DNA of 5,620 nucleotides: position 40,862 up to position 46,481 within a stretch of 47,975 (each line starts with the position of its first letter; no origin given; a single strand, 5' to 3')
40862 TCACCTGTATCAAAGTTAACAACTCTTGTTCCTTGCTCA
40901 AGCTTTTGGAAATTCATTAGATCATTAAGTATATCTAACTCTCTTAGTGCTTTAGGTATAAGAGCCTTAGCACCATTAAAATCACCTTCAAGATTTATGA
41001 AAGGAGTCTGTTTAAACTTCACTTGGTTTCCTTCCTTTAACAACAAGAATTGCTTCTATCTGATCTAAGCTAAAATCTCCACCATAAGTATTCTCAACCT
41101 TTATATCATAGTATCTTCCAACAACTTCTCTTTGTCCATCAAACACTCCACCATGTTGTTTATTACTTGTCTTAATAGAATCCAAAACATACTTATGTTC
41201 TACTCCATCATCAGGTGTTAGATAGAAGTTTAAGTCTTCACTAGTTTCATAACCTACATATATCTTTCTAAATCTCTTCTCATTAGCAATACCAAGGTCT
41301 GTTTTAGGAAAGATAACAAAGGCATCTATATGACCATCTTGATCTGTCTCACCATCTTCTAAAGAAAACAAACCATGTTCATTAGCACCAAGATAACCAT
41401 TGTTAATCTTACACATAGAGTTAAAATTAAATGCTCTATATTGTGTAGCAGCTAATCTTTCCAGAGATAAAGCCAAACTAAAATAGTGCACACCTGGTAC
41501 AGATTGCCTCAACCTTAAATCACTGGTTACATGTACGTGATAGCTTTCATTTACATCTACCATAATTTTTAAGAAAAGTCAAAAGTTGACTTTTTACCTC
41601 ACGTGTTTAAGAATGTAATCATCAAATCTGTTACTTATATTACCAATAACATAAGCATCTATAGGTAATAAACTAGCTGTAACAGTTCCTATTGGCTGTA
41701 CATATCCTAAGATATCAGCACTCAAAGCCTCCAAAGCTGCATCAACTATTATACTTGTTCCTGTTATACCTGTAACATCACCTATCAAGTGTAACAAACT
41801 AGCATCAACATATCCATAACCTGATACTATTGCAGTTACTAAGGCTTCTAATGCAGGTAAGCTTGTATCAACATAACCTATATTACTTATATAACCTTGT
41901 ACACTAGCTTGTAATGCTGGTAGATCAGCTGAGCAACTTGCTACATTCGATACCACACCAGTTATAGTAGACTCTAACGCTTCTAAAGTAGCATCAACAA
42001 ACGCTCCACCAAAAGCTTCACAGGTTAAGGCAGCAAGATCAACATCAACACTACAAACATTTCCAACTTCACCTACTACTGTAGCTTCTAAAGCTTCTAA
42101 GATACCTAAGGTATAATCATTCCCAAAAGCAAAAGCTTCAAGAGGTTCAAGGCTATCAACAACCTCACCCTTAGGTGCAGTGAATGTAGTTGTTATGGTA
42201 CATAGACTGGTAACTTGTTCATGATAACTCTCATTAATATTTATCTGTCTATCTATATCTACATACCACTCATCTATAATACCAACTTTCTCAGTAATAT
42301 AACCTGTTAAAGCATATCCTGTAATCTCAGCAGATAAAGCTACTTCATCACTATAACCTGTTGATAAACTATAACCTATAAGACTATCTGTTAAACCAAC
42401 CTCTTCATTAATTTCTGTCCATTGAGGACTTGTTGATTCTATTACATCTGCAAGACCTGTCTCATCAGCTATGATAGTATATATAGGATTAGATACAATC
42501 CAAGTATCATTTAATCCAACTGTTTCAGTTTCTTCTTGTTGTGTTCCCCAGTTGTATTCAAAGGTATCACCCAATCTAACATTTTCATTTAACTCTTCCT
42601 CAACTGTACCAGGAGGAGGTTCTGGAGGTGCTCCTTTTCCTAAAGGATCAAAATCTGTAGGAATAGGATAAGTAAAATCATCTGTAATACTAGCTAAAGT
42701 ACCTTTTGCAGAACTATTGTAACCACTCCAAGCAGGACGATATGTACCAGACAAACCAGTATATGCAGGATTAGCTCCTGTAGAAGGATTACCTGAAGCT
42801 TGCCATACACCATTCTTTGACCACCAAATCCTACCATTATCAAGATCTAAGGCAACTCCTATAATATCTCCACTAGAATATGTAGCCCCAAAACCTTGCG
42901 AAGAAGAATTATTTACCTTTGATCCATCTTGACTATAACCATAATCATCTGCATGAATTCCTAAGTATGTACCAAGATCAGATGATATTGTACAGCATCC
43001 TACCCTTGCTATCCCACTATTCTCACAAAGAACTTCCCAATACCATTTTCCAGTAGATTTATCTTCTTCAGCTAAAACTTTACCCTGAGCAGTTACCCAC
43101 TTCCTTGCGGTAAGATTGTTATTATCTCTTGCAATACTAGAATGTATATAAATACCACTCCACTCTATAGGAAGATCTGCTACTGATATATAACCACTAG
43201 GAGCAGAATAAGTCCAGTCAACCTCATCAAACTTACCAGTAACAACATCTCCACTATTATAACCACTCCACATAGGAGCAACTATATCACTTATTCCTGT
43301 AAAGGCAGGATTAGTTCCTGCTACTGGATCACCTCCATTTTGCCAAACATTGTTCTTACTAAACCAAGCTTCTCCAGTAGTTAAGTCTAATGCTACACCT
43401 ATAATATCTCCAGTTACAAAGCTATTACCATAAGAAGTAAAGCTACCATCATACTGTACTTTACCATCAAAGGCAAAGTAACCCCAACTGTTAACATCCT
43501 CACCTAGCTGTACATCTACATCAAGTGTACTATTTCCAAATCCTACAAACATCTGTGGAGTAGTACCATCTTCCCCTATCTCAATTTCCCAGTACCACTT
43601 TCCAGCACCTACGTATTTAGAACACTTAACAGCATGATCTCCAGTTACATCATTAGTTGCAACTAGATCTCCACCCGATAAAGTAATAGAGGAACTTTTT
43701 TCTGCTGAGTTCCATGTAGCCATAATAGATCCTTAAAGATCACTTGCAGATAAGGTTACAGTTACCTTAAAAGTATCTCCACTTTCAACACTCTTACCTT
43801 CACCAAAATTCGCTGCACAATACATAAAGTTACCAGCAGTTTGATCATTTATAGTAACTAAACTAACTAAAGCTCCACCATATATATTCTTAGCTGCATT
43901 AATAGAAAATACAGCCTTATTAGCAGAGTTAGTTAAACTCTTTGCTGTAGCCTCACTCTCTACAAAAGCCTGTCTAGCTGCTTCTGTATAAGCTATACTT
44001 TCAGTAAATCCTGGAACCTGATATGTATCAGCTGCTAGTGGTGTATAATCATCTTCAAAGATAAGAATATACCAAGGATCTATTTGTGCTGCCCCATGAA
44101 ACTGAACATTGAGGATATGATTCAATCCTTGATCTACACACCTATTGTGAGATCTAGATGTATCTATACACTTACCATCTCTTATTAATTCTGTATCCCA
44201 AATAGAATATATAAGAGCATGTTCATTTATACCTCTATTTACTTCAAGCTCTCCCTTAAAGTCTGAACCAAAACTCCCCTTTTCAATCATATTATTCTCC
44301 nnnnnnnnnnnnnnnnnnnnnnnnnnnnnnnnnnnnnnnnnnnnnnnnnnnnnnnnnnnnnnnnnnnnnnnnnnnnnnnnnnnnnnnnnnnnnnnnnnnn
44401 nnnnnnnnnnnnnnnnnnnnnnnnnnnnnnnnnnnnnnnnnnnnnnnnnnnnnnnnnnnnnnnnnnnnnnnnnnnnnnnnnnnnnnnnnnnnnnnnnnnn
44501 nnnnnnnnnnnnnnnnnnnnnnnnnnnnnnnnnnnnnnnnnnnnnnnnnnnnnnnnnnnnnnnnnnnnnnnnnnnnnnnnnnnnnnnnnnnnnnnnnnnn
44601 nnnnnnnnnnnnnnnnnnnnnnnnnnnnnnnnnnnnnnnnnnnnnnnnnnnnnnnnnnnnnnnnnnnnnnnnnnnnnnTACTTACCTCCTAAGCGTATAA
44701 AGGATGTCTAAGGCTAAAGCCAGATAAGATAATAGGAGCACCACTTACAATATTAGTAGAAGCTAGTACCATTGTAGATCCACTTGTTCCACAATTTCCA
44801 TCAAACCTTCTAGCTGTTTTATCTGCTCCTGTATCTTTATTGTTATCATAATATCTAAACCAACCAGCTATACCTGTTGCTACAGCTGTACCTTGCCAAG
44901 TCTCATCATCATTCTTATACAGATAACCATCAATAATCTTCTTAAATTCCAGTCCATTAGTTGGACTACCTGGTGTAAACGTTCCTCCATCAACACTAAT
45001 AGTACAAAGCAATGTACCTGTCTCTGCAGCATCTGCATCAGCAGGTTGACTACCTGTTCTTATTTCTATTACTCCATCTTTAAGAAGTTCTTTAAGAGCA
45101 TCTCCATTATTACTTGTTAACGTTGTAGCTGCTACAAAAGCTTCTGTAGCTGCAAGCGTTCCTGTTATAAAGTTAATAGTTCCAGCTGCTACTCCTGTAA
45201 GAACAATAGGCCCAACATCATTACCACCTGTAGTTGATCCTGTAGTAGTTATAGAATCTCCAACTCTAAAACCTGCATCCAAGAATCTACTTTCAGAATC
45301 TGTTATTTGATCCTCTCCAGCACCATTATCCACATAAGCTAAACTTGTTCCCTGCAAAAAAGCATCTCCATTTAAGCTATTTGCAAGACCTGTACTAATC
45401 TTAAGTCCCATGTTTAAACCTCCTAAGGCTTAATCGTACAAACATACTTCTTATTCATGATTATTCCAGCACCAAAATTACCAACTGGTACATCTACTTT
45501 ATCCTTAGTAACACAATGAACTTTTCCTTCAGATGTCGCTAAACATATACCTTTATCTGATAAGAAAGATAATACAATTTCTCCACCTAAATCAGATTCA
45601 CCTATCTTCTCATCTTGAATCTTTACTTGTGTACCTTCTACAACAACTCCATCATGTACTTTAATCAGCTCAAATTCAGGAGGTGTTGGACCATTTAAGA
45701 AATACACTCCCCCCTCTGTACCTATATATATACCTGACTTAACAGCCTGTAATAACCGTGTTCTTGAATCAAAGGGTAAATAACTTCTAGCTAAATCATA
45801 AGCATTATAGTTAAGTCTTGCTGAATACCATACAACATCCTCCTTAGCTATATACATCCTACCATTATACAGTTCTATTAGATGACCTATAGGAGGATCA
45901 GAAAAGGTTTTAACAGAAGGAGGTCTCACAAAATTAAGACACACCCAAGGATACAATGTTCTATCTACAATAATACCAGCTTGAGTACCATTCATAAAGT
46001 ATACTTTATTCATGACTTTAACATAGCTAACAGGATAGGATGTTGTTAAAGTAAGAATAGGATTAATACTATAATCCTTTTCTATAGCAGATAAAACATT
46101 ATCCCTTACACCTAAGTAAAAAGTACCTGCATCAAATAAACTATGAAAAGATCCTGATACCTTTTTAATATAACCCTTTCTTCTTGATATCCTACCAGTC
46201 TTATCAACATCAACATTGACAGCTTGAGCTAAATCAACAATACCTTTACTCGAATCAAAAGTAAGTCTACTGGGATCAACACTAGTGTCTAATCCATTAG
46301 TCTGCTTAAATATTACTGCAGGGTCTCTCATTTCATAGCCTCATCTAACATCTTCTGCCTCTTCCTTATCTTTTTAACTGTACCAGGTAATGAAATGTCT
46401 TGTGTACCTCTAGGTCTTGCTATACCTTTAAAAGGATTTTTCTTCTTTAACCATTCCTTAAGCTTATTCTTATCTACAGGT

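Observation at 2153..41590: Invariant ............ arm plus GTCAA-N3-TTGAC hairpin: eight copies, all outside ORF bodies, in both transcription blocks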

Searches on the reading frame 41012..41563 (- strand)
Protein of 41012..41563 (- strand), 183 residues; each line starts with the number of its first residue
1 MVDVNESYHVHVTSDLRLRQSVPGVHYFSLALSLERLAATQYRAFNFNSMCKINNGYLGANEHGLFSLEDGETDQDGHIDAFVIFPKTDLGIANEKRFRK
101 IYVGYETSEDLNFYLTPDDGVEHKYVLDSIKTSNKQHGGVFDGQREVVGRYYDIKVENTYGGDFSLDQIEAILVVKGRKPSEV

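Call 15: search_protein_families(library=phrogs, proteins=[window:41012-41563:-])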
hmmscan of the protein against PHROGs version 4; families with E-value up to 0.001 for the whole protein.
window:41012-41563:- (183 aa): 1 family
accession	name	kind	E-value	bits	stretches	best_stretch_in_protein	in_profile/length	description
phrog_26502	-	head and packaging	6.4e-17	62.3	1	38-178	478-614/620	virion structural protein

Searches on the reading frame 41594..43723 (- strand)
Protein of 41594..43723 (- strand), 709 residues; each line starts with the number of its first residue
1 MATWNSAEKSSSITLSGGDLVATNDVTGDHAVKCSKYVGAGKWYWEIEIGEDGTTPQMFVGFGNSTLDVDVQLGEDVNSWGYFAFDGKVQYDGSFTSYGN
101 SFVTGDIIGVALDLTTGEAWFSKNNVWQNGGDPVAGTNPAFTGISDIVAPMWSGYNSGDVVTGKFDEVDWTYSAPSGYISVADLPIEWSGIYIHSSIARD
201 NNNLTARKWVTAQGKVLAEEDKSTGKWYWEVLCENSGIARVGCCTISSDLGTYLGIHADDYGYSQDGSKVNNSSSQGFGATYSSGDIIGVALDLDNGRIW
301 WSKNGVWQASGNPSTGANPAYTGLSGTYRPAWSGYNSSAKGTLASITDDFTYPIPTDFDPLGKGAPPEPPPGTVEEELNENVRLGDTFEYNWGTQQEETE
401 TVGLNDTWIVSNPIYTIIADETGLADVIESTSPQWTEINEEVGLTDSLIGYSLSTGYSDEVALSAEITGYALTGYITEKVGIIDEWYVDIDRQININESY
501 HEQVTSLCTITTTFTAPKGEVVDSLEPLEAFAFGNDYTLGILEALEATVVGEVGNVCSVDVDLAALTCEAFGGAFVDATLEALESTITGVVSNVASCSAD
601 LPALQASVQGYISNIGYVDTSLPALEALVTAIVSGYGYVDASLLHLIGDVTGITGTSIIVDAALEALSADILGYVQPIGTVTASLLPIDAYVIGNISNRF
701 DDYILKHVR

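Call 15: search_protein_families(library=phrogs, proteins=[window:41594-43723:-])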
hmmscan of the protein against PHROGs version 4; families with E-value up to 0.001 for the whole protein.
window:41594-43723:- (709 aa): 4 families
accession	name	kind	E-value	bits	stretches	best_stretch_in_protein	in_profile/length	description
phrog_10080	-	unknown function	4.4e-38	132.3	2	1-180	15-194/667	-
phrog_37978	-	unknown function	1e-17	65.2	2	213-317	406-522/564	-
phrog_27411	-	unknown function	1.1e-16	62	2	222-359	279-430/439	-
phrog_19943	-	head and packaging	1.9e-16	60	2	201-369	715-893/1227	virion structural protein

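Call 25: search_protein_families(library=pfam, proteins=[window:41594-43723:-], max_evalue=0.01)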
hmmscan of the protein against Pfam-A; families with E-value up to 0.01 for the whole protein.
window:41594-43723:- (709 aa): 1 family
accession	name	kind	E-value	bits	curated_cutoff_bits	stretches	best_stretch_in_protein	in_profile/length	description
PF00622.36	SPRY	-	3.6e-26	92.1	26.3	2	42-127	1-88/121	SPRY domain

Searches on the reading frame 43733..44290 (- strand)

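Call 15: search_protein_families(library=phrogs, proteins=[window:43733-44290:-])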
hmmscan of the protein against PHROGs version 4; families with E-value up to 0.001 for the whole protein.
window:43733-44290:- (185 aa): 2 families
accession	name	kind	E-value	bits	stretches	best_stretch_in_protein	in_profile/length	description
phrog_8123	-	unknown function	8.1e-16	59.3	1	44-182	46-190/192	-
phrog_5417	-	unknown function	0.00013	22.8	0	30-181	14-155/156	-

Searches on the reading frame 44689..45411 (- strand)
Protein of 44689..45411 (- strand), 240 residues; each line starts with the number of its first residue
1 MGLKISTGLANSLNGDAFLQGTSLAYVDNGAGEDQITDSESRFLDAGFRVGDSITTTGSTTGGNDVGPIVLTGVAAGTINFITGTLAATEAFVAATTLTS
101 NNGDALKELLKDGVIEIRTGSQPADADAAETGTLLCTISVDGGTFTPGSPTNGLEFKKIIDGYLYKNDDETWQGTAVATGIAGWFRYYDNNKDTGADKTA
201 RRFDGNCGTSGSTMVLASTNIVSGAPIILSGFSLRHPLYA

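Call 15: search_protein_families(library=phrogs, proteins=[window:44689-45411:-])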
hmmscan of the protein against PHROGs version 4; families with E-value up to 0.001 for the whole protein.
window:44689-45411:- (240 aa): 1 family
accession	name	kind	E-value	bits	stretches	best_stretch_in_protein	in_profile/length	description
phrog_3758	-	head and packaging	2.5e-19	70.6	1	106-237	21-138/140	virion structural protein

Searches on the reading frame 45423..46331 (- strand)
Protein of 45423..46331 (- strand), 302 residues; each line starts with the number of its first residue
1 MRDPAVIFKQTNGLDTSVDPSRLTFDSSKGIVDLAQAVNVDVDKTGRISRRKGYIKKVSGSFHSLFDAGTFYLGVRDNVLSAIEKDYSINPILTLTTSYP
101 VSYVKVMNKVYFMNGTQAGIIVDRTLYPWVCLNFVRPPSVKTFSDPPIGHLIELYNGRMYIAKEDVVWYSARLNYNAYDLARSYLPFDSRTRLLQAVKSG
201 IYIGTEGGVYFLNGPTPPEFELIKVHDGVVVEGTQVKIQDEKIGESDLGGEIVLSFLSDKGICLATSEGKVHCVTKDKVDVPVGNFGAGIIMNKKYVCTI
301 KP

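Call 15: search_protein_families(library=phrogs, proteins=[window:45423-46331:-])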
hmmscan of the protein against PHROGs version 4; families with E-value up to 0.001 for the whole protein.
window:45423-46331:- (302 aa): 1 family
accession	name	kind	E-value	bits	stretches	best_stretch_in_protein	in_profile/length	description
phrog_8040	-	connector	5e-32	112.3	2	134-299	227-392/396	head closure Hc3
